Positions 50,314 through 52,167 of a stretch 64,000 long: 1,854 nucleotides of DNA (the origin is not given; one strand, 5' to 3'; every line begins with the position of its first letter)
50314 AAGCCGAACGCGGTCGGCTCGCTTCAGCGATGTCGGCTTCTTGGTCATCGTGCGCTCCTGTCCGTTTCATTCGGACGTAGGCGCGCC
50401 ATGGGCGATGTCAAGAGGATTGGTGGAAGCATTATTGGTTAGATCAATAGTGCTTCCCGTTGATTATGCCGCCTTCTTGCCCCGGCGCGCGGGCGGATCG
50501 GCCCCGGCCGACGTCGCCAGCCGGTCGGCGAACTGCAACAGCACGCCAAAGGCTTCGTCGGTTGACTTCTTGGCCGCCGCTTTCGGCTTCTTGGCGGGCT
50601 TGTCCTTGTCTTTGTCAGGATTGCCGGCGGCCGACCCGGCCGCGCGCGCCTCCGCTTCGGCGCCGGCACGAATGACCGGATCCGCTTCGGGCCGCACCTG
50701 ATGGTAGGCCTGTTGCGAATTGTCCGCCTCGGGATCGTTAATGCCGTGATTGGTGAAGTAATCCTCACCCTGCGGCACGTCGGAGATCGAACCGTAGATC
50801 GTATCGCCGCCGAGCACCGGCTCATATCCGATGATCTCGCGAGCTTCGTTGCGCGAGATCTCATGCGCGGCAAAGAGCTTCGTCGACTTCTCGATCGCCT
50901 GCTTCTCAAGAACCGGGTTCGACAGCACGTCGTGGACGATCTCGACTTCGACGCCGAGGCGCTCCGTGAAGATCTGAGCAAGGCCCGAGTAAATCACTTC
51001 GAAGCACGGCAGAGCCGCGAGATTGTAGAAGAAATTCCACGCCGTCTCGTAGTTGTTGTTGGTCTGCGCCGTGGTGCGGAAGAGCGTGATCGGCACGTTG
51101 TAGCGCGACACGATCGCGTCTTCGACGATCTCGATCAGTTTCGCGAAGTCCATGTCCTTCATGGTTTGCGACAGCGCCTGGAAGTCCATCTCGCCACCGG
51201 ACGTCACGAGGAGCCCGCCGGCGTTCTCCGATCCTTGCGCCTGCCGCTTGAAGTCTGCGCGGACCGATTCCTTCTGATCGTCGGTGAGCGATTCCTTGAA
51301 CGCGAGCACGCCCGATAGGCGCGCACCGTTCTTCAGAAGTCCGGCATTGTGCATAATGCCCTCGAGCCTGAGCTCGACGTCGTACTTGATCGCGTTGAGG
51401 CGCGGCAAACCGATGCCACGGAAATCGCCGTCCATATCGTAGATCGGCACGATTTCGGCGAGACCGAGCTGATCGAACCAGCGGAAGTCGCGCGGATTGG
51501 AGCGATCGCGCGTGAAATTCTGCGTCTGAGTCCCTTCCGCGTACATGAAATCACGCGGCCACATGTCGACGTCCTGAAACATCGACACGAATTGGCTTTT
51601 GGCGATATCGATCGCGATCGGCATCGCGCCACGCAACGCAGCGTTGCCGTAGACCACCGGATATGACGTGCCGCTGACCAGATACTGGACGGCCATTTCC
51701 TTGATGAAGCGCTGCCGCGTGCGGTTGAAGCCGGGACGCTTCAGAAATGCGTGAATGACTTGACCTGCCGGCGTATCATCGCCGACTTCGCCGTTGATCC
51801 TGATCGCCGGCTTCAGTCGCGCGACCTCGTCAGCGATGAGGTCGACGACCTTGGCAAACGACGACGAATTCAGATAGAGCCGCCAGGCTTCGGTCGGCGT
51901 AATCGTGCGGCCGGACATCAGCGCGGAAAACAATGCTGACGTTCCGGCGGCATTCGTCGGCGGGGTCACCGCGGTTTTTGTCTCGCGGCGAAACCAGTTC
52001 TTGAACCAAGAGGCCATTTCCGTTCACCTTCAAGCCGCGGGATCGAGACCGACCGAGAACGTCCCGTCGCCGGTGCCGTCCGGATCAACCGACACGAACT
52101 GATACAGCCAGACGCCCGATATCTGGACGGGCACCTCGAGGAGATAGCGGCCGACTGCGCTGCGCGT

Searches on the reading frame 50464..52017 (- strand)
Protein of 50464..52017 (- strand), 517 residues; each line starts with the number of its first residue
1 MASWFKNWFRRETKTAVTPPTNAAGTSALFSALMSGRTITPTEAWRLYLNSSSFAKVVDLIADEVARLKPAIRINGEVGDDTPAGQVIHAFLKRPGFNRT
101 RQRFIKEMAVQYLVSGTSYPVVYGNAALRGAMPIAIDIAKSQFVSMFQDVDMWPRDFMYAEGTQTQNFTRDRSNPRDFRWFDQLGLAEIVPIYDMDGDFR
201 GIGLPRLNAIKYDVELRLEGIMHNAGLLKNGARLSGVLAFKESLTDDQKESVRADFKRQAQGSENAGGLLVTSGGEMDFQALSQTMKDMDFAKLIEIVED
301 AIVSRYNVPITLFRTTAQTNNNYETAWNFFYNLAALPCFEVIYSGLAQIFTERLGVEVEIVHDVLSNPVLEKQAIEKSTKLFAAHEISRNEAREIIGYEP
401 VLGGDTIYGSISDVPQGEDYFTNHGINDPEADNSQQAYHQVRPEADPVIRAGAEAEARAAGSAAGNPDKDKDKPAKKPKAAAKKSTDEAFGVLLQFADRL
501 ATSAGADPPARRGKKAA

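Call 26: search_protein_families(library=pfam, proteins=[window:50464-52017:-], max_evalue=0.01)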
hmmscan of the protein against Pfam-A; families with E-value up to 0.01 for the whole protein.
window:50464-52017:- (517 aa): 1 family
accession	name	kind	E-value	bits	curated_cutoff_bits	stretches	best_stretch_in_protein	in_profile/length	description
PF04860.17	Phage_portal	-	1.5e-33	116.8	39.1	1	55-396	4-320/321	Phage portal protein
